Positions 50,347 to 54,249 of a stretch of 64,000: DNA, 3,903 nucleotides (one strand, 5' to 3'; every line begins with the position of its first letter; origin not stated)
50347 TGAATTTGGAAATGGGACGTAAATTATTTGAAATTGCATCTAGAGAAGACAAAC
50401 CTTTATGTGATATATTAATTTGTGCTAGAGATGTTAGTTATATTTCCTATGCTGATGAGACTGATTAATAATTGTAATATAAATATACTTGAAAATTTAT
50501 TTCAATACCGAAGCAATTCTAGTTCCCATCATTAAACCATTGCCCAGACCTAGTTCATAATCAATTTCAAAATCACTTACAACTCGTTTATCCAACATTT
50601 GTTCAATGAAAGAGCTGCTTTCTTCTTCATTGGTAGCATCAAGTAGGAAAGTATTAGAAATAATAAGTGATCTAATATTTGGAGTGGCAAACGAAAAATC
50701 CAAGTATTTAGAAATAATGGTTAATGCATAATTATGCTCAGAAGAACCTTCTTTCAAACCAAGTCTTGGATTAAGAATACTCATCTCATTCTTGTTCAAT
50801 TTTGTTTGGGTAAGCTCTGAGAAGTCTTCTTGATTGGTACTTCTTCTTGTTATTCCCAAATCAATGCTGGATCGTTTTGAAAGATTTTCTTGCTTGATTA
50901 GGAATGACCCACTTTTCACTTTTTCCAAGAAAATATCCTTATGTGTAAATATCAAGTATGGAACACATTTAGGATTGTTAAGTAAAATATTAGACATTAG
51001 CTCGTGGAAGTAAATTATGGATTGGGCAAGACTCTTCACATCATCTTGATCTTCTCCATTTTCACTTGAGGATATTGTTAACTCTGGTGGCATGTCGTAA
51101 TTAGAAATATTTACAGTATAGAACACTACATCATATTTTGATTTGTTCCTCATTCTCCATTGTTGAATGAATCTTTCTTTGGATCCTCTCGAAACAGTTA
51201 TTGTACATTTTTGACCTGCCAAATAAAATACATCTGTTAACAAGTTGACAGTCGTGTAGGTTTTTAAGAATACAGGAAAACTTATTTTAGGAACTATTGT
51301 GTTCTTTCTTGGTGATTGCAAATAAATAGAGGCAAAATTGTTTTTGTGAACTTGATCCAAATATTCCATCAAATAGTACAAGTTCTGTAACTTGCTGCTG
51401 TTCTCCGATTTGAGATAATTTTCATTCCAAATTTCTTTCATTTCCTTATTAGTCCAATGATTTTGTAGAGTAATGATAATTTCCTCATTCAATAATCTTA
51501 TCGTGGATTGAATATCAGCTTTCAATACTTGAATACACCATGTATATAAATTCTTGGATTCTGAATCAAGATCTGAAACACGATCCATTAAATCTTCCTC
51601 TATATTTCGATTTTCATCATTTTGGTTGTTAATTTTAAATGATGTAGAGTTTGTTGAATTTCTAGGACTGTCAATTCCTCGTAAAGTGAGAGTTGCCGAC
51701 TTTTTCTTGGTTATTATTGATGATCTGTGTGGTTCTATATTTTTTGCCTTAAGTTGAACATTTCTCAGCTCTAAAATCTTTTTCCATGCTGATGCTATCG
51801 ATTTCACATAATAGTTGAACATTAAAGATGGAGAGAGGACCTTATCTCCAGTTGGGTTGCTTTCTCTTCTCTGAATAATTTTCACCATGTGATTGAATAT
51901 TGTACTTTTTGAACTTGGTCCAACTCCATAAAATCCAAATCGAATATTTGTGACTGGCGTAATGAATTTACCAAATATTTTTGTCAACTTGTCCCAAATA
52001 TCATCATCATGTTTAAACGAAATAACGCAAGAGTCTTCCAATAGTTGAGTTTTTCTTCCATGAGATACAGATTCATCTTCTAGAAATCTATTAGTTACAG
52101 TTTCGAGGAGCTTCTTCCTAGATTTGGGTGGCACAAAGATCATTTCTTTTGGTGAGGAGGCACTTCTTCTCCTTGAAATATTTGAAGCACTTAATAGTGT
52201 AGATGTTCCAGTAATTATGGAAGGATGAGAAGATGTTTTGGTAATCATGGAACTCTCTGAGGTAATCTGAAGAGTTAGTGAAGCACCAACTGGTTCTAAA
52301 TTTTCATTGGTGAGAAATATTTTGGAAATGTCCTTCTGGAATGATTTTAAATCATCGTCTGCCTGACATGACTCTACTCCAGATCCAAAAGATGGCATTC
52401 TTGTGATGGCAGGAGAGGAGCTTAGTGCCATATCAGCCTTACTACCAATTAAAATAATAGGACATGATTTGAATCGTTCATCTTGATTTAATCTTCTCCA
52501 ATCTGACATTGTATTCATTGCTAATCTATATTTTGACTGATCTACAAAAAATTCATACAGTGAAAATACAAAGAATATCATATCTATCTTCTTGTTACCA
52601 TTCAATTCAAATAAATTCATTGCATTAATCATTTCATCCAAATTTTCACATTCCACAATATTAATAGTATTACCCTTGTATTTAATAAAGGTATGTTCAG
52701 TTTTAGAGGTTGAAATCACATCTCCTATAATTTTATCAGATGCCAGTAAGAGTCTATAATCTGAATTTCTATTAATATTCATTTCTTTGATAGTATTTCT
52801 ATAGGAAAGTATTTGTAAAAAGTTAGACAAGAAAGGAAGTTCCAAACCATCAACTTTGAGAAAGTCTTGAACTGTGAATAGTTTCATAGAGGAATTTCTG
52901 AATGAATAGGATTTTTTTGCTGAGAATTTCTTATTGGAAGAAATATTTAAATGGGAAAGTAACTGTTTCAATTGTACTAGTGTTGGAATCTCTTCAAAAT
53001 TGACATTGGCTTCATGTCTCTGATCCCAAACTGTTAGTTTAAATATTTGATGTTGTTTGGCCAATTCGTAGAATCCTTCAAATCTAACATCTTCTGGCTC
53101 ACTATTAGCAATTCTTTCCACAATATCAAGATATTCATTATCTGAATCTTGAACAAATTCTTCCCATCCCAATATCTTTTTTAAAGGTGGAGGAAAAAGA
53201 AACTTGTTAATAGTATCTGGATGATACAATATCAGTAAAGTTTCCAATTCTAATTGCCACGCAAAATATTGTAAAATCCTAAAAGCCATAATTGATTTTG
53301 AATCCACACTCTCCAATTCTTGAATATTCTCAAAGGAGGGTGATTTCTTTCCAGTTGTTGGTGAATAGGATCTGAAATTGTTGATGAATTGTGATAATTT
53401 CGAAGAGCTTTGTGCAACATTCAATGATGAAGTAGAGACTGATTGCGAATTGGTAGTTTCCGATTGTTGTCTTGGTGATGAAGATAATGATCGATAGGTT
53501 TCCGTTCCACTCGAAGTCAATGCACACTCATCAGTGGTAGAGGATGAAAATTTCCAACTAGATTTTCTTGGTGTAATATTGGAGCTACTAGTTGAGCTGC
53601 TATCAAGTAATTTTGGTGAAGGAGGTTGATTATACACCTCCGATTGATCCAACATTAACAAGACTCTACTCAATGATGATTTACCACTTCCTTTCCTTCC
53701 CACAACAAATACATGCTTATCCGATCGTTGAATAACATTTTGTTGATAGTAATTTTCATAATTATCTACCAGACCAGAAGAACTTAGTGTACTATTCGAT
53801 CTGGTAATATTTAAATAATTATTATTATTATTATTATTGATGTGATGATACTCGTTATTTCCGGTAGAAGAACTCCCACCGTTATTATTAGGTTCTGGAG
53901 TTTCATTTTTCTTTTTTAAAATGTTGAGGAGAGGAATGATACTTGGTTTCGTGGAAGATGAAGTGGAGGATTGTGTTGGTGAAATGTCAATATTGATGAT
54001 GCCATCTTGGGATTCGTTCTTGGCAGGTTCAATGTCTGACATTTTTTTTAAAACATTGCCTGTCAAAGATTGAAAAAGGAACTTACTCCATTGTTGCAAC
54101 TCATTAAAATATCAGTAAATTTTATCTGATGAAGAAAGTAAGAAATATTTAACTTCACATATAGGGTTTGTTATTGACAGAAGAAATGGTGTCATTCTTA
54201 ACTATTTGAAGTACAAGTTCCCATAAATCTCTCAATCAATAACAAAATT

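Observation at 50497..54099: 1200-aa protein with two tandem degenerate G-alpha-like domains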

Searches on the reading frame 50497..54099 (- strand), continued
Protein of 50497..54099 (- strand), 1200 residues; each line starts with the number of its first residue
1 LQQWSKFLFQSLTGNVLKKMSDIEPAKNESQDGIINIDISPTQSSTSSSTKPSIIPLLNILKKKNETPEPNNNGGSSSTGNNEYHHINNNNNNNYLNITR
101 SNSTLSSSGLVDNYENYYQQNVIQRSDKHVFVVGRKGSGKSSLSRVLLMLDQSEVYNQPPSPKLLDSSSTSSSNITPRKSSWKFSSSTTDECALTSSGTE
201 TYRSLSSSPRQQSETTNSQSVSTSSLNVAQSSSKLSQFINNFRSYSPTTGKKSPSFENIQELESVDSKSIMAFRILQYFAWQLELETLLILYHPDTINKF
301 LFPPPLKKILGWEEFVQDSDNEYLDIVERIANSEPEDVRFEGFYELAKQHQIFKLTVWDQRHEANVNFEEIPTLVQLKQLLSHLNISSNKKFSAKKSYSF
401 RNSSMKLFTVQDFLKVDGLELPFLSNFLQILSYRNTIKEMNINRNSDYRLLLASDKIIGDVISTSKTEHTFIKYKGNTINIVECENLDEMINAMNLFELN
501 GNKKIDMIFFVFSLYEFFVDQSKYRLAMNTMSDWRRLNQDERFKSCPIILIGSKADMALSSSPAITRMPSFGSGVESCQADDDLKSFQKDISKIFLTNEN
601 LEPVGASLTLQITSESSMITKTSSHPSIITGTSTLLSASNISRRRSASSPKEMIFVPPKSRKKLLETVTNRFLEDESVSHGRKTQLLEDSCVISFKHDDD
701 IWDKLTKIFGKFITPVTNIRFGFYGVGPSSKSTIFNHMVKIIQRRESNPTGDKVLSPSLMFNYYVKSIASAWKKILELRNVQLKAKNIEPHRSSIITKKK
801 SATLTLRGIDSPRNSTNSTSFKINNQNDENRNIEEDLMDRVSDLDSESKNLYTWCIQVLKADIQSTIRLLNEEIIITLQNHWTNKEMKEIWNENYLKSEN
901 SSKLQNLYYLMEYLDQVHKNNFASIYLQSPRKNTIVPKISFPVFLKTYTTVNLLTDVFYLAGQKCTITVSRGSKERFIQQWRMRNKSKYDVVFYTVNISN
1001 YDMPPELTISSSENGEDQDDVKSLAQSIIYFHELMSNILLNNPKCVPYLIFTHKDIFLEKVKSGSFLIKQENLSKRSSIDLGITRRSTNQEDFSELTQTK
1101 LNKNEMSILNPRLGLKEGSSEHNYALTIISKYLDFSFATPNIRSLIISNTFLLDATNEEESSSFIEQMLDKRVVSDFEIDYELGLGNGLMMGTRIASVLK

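Call 89: search_protein_families(library=pfam, proteins=[P0126], max_evalue=10)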
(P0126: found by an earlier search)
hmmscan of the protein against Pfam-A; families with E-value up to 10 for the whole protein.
P0126 (1369 aa): 12 families
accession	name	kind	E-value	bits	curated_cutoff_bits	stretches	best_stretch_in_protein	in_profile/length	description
PF00071.28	Ras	-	0.00038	20.5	21.6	1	629-703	82-148/162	Ras family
PF00025.27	Arf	-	0.0011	18.9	22.3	1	624-672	87-135/174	ADP-ribosylation factor family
PF01926.29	MMR_HSR1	-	0.0014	19.2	21.9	1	200-226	2-27/113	50S ribosome-binding GTPase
PF08477.19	Roc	-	0.0021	18.7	27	1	587-663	43-119/119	Ras of Complex, Roc, domain of DAPkinase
PF00350.29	Dynamin_N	-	0.0027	18.2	27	2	839-903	3-41/168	Dynamin family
PF01637.24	ATPase_2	-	0.017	15.4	33.2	1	196-236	19-62/225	ATPase domain predominantly from Archaea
PF12775.13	AAA_7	-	0.059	13.3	25.8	1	194-241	30-76/181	P-loop containing dynein motor region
PF00005.33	ABC_tran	-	0.15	13.1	25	1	194-228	8-42/137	ABC transporter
PF13555.12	AAA_29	-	0.15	12.2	27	0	197-218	22-43/61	P-loop containing region of AAA domain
PF13521.12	AAA_28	-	0.2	12.3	27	1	200-231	2-35/164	AAA domain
PF13191.12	AAA_16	-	0.22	12.4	32.6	1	198-221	25-48/167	AAA ATPase domain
PF03193.22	RsgA_GTPase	-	0.69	10.1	30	1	196-239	105-149/174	RsgA GTPase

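Call 93: find_encoding_contigs(protein=P0126, flank=8000, max_places=3)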
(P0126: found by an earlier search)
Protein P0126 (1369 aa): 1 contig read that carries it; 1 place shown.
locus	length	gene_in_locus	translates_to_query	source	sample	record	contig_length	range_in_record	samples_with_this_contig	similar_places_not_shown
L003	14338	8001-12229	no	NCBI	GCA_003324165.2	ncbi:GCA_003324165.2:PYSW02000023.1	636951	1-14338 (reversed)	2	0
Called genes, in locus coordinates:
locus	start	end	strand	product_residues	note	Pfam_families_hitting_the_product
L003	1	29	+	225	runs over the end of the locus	-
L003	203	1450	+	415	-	-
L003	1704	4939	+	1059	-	PF04821:TIMELESS, PF27570:TOF-1-like_helical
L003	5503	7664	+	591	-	-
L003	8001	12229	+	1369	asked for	-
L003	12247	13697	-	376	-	PF01207:Dus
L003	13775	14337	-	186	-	?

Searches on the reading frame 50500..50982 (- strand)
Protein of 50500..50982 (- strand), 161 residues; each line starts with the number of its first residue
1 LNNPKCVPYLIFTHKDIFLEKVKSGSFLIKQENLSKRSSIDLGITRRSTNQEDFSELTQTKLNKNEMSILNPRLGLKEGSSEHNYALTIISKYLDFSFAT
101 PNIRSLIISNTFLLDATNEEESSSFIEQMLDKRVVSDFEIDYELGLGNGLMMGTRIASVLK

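Call 48: find_related_loci(query=A3, collection=metagenome_contigs, flank=6000)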
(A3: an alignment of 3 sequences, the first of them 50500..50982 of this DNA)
Query A3 (161 aa) in metagenome_contigs; peptide patterns used: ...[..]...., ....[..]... (x = any residue, [..] = any of these).
131 stretches matched a pattern, but none encodes a relative of the query by tblastn (E <= 1e-3).

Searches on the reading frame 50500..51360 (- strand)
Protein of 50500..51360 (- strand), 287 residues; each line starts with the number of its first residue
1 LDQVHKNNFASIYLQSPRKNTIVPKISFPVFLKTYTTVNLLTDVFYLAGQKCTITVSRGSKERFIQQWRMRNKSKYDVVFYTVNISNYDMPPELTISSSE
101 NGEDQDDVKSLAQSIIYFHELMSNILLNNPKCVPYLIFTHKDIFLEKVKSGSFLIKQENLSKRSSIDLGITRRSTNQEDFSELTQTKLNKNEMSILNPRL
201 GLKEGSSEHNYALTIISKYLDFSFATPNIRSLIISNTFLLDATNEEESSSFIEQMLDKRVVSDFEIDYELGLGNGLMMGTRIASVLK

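Call 9: search_protein_families(library=pfam, proteins=[window:50500-51258:-], max_evalue=10)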
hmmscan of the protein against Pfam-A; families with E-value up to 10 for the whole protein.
window:50500-51258:- (253 aa): 1 family
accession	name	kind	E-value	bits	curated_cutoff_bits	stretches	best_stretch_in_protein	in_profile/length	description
PF00503.26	G-alpha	-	3.4e-07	30.2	48.8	1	40-121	205-274/333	G-protein alpha subunit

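Call 25: search_solved_structures(query=window:50500-51258:-, max_evalue=10, show_alignments=3)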
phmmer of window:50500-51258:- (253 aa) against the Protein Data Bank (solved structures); distinct sequences matched with E-value up to 10: 2.
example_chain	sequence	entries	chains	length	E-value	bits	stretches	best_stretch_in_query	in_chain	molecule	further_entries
3mwr_A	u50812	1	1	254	0.88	12.3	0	46-109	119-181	Ribonuclease pancreatic, LINKER, Ribonuclease pancreatic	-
3mx8_A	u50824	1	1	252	0.97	12.1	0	60-109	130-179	Ribonuclease pancreatic, LINKER, Ribonuclease pancreatic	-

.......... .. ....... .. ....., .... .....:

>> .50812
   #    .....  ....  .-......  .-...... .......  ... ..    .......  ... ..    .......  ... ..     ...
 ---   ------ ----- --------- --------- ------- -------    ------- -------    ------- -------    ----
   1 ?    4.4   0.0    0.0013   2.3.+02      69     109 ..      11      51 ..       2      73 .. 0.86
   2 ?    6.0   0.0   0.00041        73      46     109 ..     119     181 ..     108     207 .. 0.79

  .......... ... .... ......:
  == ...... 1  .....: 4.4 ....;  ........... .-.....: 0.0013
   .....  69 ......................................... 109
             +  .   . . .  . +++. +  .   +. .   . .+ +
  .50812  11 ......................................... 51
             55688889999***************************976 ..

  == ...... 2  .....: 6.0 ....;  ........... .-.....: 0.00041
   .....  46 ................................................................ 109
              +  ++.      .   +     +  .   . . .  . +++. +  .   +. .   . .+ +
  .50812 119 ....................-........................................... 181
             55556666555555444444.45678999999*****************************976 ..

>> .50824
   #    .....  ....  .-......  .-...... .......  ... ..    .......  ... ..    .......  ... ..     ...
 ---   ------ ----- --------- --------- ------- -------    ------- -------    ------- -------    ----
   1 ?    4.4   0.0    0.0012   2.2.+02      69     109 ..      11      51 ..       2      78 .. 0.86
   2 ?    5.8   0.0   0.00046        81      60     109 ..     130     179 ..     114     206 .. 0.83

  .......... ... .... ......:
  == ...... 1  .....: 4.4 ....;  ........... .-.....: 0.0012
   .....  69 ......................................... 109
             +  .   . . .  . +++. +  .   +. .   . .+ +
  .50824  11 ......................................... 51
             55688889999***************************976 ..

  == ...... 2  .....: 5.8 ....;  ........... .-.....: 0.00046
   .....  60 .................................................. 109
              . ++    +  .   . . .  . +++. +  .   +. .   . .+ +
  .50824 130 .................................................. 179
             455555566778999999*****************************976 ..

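Call 42: search_protein_families(library=pfam, proteins=[window:50500-51360:-], max_evalue=10)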
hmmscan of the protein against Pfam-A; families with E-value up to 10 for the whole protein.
window:50500-51360:- (287 aa): 1 family
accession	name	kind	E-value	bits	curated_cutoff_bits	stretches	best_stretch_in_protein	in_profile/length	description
PF00503.26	G-alpha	-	3.1e-07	30.3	48.8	1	74-155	205-274/333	G-protein alpha subunit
